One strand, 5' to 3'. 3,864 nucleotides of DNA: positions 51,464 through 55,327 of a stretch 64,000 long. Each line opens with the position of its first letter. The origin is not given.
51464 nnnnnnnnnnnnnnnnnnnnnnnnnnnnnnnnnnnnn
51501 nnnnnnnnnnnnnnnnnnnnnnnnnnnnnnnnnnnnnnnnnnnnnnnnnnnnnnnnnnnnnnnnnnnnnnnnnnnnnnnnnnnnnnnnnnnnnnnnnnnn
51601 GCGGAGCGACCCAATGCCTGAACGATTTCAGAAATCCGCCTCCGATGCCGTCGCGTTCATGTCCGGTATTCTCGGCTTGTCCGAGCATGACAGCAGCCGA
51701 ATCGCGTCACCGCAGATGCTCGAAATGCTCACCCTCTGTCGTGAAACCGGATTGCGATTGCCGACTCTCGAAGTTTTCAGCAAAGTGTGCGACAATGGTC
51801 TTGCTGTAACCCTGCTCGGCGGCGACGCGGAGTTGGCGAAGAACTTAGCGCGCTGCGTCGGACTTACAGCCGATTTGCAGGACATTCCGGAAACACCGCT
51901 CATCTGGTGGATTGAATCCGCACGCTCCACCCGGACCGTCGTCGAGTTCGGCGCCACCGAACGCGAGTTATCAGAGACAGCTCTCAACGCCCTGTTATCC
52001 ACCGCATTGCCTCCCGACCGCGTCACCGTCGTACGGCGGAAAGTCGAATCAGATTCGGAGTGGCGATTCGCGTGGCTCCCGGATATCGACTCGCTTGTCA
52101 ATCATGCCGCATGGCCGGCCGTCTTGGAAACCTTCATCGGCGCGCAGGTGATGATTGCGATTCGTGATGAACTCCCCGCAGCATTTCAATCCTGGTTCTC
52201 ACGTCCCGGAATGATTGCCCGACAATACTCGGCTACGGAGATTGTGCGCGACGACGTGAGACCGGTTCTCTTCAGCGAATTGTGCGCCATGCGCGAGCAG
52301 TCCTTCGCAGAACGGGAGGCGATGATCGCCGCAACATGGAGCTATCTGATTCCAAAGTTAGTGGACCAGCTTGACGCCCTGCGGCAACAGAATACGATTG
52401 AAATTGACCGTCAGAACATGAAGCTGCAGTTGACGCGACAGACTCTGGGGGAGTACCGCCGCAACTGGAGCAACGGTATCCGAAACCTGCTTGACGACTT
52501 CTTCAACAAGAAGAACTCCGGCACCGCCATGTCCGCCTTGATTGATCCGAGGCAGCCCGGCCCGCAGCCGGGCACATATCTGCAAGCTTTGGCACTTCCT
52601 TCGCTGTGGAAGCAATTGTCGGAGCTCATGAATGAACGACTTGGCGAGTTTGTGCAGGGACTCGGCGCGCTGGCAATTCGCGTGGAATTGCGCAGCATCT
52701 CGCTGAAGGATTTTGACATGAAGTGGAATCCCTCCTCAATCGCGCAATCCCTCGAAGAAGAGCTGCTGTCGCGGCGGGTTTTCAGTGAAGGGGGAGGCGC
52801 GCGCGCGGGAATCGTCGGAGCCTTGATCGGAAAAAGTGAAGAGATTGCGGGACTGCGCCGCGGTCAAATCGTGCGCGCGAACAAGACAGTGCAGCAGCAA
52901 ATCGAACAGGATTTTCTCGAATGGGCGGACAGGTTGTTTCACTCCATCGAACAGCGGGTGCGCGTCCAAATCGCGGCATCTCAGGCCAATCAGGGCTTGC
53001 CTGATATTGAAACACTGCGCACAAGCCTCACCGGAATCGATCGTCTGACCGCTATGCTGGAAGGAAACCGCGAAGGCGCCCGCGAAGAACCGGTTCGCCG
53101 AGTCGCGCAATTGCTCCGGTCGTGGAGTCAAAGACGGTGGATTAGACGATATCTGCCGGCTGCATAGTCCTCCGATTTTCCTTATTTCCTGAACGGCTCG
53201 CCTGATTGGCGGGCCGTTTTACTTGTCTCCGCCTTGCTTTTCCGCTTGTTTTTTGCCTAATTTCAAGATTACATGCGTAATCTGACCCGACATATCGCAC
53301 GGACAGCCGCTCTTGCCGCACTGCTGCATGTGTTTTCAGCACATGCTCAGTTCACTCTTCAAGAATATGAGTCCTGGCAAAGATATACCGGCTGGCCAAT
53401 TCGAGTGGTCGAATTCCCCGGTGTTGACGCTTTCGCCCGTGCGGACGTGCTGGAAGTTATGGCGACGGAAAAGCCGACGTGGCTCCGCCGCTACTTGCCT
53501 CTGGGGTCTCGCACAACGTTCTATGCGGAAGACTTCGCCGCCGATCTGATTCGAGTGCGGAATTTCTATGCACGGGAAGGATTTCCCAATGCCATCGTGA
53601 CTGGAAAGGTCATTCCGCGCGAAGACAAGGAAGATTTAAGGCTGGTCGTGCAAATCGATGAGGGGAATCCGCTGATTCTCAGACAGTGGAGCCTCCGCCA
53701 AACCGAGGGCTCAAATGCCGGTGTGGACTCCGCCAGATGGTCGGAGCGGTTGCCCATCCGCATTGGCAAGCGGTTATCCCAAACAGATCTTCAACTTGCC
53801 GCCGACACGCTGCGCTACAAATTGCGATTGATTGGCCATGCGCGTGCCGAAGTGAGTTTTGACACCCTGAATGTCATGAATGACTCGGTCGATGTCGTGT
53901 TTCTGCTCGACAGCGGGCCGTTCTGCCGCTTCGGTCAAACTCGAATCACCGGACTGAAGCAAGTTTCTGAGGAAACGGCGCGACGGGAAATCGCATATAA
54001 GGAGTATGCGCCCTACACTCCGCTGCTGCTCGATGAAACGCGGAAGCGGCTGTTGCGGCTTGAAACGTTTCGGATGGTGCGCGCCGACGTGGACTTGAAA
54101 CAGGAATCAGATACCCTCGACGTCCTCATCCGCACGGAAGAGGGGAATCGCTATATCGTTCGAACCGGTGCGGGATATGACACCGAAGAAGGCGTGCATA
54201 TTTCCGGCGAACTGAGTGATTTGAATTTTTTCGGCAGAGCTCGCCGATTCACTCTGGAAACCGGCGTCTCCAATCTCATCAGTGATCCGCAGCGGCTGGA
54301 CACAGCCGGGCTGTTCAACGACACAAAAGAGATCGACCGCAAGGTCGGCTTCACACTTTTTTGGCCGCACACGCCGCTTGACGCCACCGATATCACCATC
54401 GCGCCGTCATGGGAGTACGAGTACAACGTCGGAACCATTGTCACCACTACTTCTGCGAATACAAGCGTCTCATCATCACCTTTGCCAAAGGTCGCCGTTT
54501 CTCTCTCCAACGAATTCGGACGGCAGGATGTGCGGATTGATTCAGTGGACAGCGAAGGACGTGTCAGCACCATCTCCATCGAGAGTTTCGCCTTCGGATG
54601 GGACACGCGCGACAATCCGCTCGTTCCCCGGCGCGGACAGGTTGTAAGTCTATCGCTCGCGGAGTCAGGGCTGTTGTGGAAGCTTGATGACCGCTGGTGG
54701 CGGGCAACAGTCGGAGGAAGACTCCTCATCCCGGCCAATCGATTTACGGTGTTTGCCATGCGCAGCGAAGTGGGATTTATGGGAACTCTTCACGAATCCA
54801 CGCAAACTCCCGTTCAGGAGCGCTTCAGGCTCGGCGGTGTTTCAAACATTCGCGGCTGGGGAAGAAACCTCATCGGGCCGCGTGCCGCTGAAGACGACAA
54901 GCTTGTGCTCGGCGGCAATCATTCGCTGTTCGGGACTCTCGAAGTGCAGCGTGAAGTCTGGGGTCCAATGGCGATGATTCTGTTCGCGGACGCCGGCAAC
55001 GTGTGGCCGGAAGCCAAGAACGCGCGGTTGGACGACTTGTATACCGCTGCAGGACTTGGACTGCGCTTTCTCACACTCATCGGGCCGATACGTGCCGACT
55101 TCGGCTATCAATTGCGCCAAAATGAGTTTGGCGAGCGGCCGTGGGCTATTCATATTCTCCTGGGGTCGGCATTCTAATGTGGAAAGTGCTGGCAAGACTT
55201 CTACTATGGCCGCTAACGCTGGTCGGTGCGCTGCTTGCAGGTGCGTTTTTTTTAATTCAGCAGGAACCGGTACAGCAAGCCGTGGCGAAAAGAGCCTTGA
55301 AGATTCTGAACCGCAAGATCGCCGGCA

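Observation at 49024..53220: Orphan two-gene operon: 858-aa tail-anchored coiled-coil protein plus a 517-aa dynamin-like protein with degenerate GTPase motifs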

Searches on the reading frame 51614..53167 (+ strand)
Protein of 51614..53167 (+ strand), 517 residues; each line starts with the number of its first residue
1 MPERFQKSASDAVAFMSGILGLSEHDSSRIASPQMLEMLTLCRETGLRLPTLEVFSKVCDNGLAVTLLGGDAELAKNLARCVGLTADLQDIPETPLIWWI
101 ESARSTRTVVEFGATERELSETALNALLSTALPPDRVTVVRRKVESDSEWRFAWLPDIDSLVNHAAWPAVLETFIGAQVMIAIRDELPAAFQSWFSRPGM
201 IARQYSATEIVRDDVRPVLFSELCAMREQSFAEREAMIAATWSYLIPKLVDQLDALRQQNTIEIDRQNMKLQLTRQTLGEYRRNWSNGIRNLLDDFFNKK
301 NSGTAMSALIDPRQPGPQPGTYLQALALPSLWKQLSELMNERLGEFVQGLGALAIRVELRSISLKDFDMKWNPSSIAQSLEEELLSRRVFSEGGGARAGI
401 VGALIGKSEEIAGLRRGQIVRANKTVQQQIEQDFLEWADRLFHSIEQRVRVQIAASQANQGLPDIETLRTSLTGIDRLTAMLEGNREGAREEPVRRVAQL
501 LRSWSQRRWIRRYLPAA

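Call 8: search_protein_families(library=pfam, proteins=[window:51614-53167:+], max_evalue=1)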
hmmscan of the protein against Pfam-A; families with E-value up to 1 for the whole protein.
window:51614-53167:+ (517 aa): 1 family
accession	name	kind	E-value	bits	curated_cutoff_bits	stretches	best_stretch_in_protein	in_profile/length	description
PF06005.17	ZapB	-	0.33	11.9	31.5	1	248-294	22-67/71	Cell division protein ZapB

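Call 9: search_protein_families(library=ncbifam, proteins=[window:51614-53167:+], max_evalue=1)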
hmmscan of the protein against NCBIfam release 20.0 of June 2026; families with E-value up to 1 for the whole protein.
window:51614-53167:+ (517 aa): 0 families

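Call 10: search_protein_families(library=padloc, proteins=[window:51614-53167:+], max_evalue=1)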
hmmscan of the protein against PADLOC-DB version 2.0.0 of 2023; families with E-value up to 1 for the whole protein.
window:51614-53167:+ (517 aa): 0 families

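Call 13: find_homologous_proteins(query=window:51614-53167:+)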
Query window:51614-53167:+ (517 aa): 16 proteins with E <= 0.001 among 8000 candidates.
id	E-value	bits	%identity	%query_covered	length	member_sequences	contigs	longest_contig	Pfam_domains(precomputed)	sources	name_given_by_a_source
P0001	0.0e+0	1136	100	100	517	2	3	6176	-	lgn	-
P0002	1.0e-247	841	71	100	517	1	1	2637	-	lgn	-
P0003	5.2e-246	835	70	100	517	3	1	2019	-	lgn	-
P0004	1.4e-241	821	69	100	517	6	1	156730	-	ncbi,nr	ncbi:MAG: hypothetical protein IPP40_16855 [bacterium]|nr:hypothetical protein [bacterium]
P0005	2.3e-232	790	65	100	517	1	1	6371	-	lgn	-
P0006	9.9e-231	785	67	100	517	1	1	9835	-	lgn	-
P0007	6.8e-225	766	65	100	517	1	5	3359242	-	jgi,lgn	jgi:hypothetical protein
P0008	1.9e-222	758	64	100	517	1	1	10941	-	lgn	-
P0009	4.0e-222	757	64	100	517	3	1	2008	-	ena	-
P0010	6.6e-218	743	64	98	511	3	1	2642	-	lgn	-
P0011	1.2e-216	739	61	100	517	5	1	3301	-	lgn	-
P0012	1.4e-215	735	62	100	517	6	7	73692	-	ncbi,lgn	-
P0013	3.9e-211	720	61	100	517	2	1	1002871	-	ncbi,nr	ncbi:MAG: hypothetical protein IPG71_01305 [bacterium]|nr:hypothetical protein [bacterium]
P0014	4.3e-209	714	59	100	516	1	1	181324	-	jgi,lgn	-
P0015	1.4e-207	709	60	100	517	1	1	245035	-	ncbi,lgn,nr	ncbi:MAG: hypothetical protein H6508_08810 [Calditrichaeota bacterium]|nr:hypothetical protein [Cald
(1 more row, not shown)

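Call 20: find_homologous_proteins(query=A1, max_evalue=0.01)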
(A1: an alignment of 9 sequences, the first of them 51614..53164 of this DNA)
Query A1 (9 sequences) (517 aa, profile of the alignment): 16 proteins with E <= 0.01 among 8000 candidates.
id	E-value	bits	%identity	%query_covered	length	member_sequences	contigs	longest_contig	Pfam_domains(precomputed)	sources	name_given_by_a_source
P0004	4.3e-252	856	69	100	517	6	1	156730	-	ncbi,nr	ncbi:MAG: hypothetical protein IPP40_16855 [bacterium]|nr:hypothetical protein [bacterium]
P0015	8.3e-252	855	60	100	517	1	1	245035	-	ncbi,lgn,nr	ncbi:MAG: hypothetical protein H6508_08810 [Calditrichaeota bacterium]|nr:hypothetical protein [Cald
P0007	2.4e-251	853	65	100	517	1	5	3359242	-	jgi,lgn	jgi:hypothetical protein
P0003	4.2e-249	846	70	100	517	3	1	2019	-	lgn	-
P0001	2.1e-248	843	100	100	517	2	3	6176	-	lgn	-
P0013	6.4e-247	839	61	100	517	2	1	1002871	-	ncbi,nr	ncbi:MAG: hypothetical protein IPG71_01305 [bacterium]|nr:hypothetical protein [bacterium]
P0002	7.0e-246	835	71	100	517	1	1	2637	-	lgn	-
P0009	2.9e-242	823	64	100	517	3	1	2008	-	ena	-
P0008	1.8e-241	821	64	100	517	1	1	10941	-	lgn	-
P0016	3.1e-241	820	52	100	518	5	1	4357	-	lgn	-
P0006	4.3e-240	816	67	100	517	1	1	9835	-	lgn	-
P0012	6.0e-240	816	62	100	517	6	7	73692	-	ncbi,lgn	-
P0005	2.5e-236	804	65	100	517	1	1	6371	-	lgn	-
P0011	2.9e-232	790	61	100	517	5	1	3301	-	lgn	-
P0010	1.8e-230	784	64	98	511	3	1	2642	-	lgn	-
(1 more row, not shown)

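Call 30: search_solved_structures(query=A1, max_evalue=10)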
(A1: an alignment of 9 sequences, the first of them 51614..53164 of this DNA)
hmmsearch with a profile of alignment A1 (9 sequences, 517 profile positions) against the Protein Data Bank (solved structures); distinct sequences matched with E-value up to 10: 2.
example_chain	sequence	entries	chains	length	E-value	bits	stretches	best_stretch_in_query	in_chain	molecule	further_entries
7wld_S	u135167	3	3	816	1.6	10.6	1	151-210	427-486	GPI transamidase component PIG-S | GPI transamidase component PIG-S,GFP-like fluorescent chromoprotein cFP484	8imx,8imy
6qo1_A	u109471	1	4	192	4.3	9.2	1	251-299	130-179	Putative surface protein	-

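Call 36: search_protein_representatives(alignment_id=A2)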
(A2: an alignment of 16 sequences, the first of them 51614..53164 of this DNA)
Query: 16 sequences, 517 profile positions. Proteins with E-value up to 0.001 (for the whole library): 30; up to 1e-10: 27; up to 1e-30: 21. The best 30 are listed.
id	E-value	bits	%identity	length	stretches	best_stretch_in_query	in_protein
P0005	2.7e-286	966.5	-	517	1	1-517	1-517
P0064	2.9e-136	471.5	-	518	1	3-515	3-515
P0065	2.1e-118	412.5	-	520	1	4-515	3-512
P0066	6.9e-111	387.8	-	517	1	4-513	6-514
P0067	2.8e-110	385.8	-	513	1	3-510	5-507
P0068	7.9e-108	377.7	-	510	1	8-514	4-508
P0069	6.7e-105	368.0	-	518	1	3-516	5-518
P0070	7.3e-105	367.9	-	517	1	4-514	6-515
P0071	1.7e-104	366.7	-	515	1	4-513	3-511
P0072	3.7e-101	355.6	-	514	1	1-513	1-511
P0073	5.9e-100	351.7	-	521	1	3-508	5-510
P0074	6.4e-96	338.4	-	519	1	3-493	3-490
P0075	2.2e-89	316.8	-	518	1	3-503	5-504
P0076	2.0e-86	307.1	-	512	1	4-504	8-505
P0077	2.3e-78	280.4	-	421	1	100-515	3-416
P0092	1.8e-05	39.9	-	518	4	106-159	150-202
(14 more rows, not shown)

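Call 40: find_related_loci(query=A2, collection=genome_contigs, flank=10000)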
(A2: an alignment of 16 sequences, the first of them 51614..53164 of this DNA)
Query A2 (517 aa) in genome_contigs; peptide patterns used: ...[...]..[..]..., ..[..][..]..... (x = any residue, [..] = any of these).
37 stretches matched a pattern; 8 encode a relative of the query (tblastn E <= 1e-3); 6 distinct loci.
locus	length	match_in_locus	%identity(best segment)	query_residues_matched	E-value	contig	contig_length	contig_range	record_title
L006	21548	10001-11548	69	1-516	0e+0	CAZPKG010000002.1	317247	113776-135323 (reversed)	MAG TPA_asm: uncultured Alphaproteobacteria bacterium isolate binchicken_co199_20 genome assembly, contig: NODE_24_lengt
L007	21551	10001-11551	69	1-517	0e+0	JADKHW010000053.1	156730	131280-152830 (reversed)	MAG: bacterium isolate Skiv_18-Q3-R9-52_BATAC.286 tig01149210-10-1567450, whole genome shotgun sequence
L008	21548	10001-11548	61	1-516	0e+0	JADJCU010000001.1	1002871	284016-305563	MAG: bacterium isolate Aved_18-Q3-R54-62_BATAC.765 tig00002839-10-10020910, whole genome shotgun sequence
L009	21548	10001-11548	60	1-516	0e+0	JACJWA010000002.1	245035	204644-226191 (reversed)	MAG: Calditrichaeota bacterium isolate HK-STAS-AABM5-4 HK-STAS-AABM5-4_2, whole genome shotgun sequence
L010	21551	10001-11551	52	1-517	0e+0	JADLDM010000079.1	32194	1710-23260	MAG: bacterium isolate SJ276 c_000000626474, whole genome shotgun sequence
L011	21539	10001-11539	65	1-513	0e+0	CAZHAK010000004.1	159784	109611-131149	MAG TPA_asm: uncultured Alphaproteobacteria bacterium isolate binchicken_co277_95 genome assembly, contig: NODE_217_leng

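Call 41: predict_structure(alignment_id=A2)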
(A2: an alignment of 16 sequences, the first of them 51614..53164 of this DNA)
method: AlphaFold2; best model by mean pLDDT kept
length: 517 residues; sequences in the alignment: 16
mean_pLDDT: 82.0   pTM: 0.61
mean pLDDT of the five models: 82.0, 79.5, 78.9, 76.0, 73.6
residues with pLDDT >= 90: 125; 70-90: 310; 50-70: 68; < 50: 14
segments of 3 or more residues with pLDDT < 50: 486-492
pLDDT, mean of each block of 10 residues (from residue 1): 59 61 51 75 88 87 89 93 89 88 88 78 85 84 88 93 89 92 91 88 89 88 80 78 88 91 88 90 92 89 81 79 87 89 87 86 79 84 86 56 71 85 91 91 89 83 84 89 58 53 66 54
secondary structure, 60 per line:
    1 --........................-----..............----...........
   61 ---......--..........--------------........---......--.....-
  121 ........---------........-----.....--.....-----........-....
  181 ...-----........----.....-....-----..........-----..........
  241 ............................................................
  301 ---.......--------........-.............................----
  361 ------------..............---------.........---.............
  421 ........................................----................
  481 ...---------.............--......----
elements in order: H3-26 H32-45 H50-60 E64-69 H72-81 E96-103 E107-112 E115-119 H121-128 E138-145 E151-155 H158-162 H168-175 E177-183 H189-196 E201-205 H207-210 H216-225 H231-300 H304-310 H319-326 H328-356 H373-386 H396-404 H408-460 H465-483 H493-505 H508-513

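Call 43: fold_search(model_id=the predicted structure, library=pdb)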
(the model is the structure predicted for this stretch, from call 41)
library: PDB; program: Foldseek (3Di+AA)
matches with E <= 10: 618; with E <= 0.001: 76
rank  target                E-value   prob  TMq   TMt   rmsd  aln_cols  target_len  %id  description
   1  2j69_A                2.2e-10  1.00  0.22  0.18  36.6       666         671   10  Bacterial dynamin-like protein BDLP (released 2006-12-04)
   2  5oxf_C                3.7e-09  1.00  0.40  0.36  13.7       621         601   10  An oligomerised bacterial dynamin pair provides a mechanism for the long range sensing and tethering of membranes (released 2018-09-05)
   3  5owv_C                1.0e-08  1.00  0.40  0.36  12.6       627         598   10  An oligomerised bacterial dynamin pair provides a mechanism for the long-range sensing and tethering of membranes (released 2018-09-05)
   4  6j72                  1.0e-08  1.00  0.22  0.20  35.4       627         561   11  Crystal structure of IniA from Mycobacterium smegmatis with GTP bound (released 2019-09-11)
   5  5gtm_A                1.8e-08  1.00  0.26  0.26  16.3       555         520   10  Modified human MxA, nucleotide-free form (released 2017-05-31)
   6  6j73_A                5.1e-08  1.00  0.21  0.20  35.2       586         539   11  Crystal structure of IniA from Mycobacterium smegmatis (released 2019-09-11)
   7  6fgz                  9.0e-08  1.00  0.18  0.18  30.0       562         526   11  Cyanidioschyzon merolae Dnm1 (CmDnm1) (released 2018-08-15)
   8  2j68                  1.1e-07  1.00  0.23  0.19  34.3       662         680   11  Bacterial dynamin-like protein BDLP, GDP bound (released 2006-12-04)
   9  8t1h_A                1.1e-07  1.00  0.24  0.22  22.9       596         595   11  Cryo-EM structure of a full-length, native Drp1 dimer (released 2024-02-21)
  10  5gtm_B                1.1e-07  1.00  0.25  0.25  14.9       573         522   10  Modified human MxA, nucleotide-free form (released 2017-05-31)
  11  6j73_B                1.1e-07  1.00  0.22  0.21  34.2       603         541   11  Crystal structure of IniA from Mycobacterium smegmatis (released 2019-09-11)
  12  4bej_C                1.3e-07  1.00  0.25  0.24  15.1       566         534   10  Nucleotide-free Dynamin 1-like protein (DNM1L, DRP1, DLP1) (released 2013-04-24)
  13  4whj_A                3.6e-07  1.00  0.26  0.24  15.0       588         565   11  Myxovirus Resistance Protein 2 (MxB) (released 2014-10-29)
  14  5wp9_A                8.3e-07  1.00  0.23  0.21  18.4       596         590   11  Structural Basis of Mitochondrial Receptor Binding and Constriction by Dynamin-Related Protein 1 (released 2018-06-20)
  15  4bej_B                1.1e-06  1.00  0.27  0.26  13.6       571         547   11  Nucleotide-free Dynamin 1-like protein (DNM1L, DRP1, DLP1) (released 2013-04-24)
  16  5oxf_A                1.1e-06  1.00  0.20  0.16  28.8       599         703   13  An oligomerised bacterial dynamin pair provides a mechanism for the long range sensing and tethering of membranes (released 2018-09-05)
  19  5gof                  1.5e-06  1.00  0.24  0.30  11.2       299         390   11  Truncated mitofusin-1, GTP-bound (released 2017-01-25)
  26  4p4u                  4.8e-06  1.00  0.22  0.30  10.4       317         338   10  Nucleotide-free stalkless-MxA (released 2014-11-05)
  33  5oxf_B                1.2e-05  1.00  0.19  0.17  27.9       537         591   10  An oligomerised bacterial dynamin pair provides a mechanism for the long range sensing and tethering of membranes (released 2018-09-05)
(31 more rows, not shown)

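Call 70: search_protein_families(library=pfam, alignment_id=A4, max_evalue=0.1)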
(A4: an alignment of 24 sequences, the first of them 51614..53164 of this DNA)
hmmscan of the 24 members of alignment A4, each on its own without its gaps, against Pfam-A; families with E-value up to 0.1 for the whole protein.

A. member 1, window:51614-53164:+ (517 aa): 0 families

B. families by the number of members that match (of 24 scanned): 49 families (the first 25 are shown)
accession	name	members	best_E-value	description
PF13927.12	Ig_3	1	6.8e-48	Immunoglobulin domain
PF07679.22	I-set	1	9.9e-44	Immunoglobulin I-set domain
PF13895.12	Ig_2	1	1.7e-35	Immunoglobulin domain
PF00047.31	ig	1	1.8e-35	Immunoglobulin domain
PF07686.23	V-set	1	6.8e-22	Immunoglobulin V-set domain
PF16681.11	Ig_5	1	4.9e-18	Ig-like domain on T-cell surface glycoprotein CD3 epsilon chain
PF16706.11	Izumo-Ig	1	3.8e-15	Izumo-like Immunoglobulin domain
PF16680.11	Ig_4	1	9.3e-15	T-cell surface glycoprotein CD3 delta chain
PF18452.7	Ig_6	1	1.4e-10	Immunoglobulin domain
PF06832.18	BiPBP_C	1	9.6e-08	Penicillin-Binding Protein C-terminus Family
PF22957.2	NUP210_Ig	1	8.4e-07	NUP210 Ig-like domain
PF22854.2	VEGFR1-3_N_Ig-like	1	2.8e-06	VEGFR1-3, N-terminal Ig-like domain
PF08063.17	Zn_ribbon_PADR1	1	6.9e-06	PADR1 domain, zinc ribbon fold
PF10899.13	AbiGi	1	8.6e-06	Putative abortive phage resistance protein AbiGi, antitoxin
PF18707.7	IL2RB_N1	1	1.8e-05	Interleukin-2 receptor subunit beta N-terminal domain 1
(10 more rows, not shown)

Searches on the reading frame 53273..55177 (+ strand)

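Call 12: search_protein_families(library=pfam, proteins=[window:53273-55177:+])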
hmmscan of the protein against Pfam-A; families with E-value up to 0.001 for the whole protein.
window:53273-55177:+ (634 aa): 2 families
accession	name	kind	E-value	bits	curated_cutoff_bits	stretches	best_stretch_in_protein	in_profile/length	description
PF01103.29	Omp85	-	2.2e-31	110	24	1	318-634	1-325/325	Omp85 superfamily domain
PF07244.20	POTRA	-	5.4e-17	62.7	21.3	2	219-291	2-79/79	Surface antigen variable number repeat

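Call 55: search_protein_families(library=ncbifam, proteins=[window:53273-55177:+], max_evalue=0.00001)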
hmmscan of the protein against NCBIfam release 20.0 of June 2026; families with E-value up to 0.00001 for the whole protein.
window:53273-55177:+ (634 aa): 5 families
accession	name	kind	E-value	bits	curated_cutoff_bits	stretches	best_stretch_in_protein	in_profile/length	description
TIGR03303.1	OM_YaeT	equivalog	2.4e-57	194.8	297.15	1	43-620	152-728/741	outer membrane protein assembly factor BamA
NF047950.2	ATportTamA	equivalog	5.2e-34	117.8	625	2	447-633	390-568/569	autotransporter assembly complex protein TamA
NF052279.1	lipo_TamL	exception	2.2e-19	69.4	400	1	485-616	571-718/747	translocation and assembly module lipoprotein TamL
NF008287.0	PRK11067.1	subfamily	5.9e-18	64.6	1181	1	85-540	216-673/802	outer membrane protein assembly factor BamA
NF047779.1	Omp85_fam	subfamily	4.2e-09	36.4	200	1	403-600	199-395/423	Omp85 family outer membrane protein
